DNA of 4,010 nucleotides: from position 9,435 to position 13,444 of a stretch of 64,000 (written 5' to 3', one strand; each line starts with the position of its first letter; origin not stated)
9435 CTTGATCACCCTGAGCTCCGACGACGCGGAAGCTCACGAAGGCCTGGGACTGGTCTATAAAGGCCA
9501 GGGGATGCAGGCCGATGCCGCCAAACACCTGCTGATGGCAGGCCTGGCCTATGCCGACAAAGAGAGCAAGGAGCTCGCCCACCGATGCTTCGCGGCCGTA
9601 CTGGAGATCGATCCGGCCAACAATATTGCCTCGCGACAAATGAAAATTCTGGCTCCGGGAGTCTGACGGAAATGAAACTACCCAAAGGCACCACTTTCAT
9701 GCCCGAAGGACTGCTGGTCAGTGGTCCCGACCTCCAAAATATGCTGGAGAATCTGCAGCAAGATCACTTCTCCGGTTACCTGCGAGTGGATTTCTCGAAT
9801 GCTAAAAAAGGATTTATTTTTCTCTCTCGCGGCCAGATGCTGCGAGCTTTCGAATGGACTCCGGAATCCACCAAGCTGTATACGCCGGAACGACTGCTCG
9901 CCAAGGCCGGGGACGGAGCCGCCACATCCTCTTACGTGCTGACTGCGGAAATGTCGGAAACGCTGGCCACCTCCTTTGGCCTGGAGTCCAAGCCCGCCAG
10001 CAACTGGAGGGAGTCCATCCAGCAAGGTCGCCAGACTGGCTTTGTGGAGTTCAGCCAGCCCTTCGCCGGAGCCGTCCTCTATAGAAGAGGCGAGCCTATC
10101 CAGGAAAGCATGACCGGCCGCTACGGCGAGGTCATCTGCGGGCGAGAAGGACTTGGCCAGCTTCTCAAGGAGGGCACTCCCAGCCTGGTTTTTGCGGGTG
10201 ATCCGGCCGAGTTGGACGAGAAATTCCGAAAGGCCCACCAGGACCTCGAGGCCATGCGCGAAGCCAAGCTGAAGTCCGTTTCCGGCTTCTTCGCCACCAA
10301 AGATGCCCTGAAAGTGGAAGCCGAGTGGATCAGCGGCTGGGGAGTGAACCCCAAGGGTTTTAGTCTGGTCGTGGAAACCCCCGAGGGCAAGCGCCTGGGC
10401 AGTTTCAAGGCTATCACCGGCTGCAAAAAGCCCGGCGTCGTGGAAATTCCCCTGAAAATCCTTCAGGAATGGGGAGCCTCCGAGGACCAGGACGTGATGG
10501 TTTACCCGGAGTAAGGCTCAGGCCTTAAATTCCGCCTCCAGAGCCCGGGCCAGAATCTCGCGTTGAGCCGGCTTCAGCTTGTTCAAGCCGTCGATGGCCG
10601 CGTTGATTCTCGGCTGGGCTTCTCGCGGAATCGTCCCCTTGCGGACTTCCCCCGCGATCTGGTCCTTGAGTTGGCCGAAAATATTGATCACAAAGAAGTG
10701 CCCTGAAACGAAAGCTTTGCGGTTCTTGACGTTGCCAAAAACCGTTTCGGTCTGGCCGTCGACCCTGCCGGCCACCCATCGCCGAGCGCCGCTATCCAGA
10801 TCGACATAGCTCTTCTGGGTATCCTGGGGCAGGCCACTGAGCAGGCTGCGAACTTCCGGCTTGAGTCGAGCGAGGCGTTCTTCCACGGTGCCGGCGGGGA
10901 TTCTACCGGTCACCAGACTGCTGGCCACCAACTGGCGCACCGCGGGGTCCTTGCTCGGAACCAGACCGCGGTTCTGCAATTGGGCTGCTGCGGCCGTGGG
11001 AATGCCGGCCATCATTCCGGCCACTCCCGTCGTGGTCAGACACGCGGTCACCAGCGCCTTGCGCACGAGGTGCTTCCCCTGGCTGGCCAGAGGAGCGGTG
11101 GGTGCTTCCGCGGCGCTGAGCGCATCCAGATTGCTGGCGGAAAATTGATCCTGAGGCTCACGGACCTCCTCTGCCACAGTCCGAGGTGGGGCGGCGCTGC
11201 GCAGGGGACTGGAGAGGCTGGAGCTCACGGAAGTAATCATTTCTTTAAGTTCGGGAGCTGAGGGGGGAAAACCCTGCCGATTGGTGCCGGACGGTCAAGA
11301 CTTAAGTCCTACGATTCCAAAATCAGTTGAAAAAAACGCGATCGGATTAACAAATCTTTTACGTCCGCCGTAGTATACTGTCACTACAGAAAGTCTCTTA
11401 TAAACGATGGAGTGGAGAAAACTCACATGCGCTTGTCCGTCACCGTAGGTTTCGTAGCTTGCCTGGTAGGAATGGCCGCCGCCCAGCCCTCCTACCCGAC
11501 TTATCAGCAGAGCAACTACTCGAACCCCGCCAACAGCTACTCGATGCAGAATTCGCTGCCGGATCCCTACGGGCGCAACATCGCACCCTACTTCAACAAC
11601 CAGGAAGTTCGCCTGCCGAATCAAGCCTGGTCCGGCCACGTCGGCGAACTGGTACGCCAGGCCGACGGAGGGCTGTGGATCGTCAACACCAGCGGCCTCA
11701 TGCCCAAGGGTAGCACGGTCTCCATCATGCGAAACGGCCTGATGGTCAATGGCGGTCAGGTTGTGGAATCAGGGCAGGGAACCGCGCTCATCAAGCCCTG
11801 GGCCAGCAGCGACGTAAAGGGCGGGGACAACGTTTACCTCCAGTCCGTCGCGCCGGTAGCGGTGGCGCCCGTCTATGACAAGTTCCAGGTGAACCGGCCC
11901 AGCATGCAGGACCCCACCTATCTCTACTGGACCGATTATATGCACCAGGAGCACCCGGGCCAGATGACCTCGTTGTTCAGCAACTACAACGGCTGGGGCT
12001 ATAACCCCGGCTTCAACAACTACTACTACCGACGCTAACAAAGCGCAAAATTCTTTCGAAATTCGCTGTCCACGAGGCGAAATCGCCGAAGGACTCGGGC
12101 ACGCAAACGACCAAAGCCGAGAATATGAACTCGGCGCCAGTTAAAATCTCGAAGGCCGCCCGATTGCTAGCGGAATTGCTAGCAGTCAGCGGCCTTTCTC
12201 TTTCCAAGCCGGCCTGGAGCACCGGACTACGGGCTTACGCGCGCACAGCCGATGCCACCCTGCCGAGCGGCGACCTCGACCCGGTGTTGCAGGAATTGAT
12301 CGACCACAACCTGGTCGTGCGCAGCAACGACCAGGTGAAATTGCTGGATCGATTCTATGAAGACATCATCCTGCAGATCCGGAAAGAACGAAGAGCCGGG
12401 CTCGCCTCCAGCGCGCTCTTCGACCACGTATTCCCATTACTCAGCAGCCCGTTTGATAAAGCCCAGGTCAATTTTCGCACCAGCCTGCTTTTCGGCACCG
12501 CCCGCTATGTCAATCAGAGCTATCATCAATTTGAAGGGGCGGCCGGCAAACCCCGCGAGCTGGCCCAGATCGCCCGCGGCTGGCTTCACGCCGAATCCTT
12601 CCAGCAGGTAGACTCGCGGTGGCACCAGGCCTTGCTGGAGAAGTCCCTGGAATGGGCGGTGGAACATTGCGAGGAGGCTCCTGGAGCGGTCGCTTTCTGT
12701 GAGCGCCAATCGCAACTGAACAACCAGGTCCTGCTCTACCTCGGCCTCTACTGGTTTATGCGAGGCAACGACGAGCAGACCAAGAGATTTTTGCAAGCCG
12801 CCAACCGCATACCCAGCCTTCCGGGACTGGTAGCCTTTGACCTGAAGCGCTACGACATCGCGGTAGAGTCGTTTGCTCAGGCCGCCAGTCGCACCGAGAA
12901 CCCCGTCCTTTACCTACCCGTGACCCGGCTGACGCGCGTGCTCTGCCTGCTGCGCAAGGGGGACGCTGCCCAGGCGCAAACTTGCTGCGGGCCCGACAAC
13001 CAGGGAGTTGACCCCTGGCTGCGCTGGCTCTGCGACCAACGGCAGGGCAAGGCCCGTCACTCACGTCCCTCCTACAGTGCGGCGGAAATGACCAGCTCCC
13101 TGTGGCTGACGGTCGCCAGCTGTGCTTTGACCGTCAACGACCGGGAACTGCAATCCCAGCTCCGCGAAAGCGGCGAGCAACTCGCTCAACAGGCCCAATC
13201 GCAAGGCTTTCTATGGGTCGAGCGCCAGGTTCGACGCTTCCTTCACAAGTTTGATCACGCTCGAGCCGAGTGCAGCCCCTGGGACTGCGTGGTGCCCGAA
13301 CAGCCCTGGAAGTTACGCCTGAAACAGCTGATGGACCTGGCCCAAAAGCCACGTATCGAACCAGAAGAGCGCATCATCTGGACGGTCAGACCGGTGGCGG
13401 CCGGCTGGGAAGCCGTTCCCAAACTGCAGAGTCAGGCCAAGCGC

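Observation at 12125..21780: Tandem paralogous ~1300-aa SNF2 helicases, one with four TerB-like repeats, bracketing a small secreted protein and a possible Cys/His hydrolase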

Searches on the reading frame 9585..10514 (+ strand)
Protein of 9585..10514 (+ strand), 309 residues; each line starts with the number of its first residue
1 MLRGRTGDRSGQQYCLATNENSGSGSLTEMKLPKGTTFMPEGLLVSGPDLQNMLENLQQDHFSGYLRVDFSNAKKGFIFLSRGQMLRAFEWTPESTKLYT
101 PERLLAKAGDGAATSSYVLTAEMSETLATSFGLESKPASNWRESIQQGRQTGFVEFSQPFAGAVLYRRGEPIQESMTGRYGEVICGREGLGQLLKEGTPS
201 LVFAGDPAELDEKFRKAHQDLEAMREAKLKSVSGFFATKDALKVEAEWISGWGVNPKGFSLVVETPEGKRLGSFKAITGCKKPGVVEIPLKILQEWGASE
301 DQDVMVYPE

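Call 11: search_protein_families(library=pfam, proteins=[window:9585-10514:+], max_evalue=0.01)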
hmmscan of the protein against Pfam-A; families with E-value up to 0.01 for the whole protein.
window:9585-10514:+ (309 aa): 0 families

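Call 37: search_protein_families(library=padloc, proteins=[window:9672-10514:+], max_evalue=0.001)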
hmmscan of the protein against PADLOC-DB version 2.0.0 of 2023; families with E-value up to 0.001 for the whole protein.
window:9672-10514:+ (280 aa): 0 families

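Call 49: search_protein_families(library=phrogs, proteins=[window:9672-10514:+], max_evalue=0.01)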
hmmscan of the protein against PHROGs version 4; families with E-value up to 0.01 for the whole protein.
window:9672-10514:+ (280 aa): 0 families
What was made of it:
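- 9672..10514 (+): g280: 280-aa protein with no family match, co-conserved. No Pfam, PADLOC or PHROG hit (calls 11, 37, 49).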

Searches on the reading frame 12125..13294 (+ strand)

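Call 12: search_protein_families(library=pfam, proteins=[window:12125-13294:+], max_evalue=10)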
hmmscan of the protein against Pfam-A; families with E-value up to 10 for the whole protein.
seq(390 aa): 2 families
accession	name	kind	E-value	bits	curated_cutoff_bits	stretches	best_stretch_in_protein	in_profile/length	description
PF07719.23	TPR_2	-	0.24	12.1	27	1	234-257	8-31/34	Tetratricopeptide repeat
PF07862.16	Nif11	-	0.49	11.2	23.8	1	338-362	15-41/48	Nif11 domain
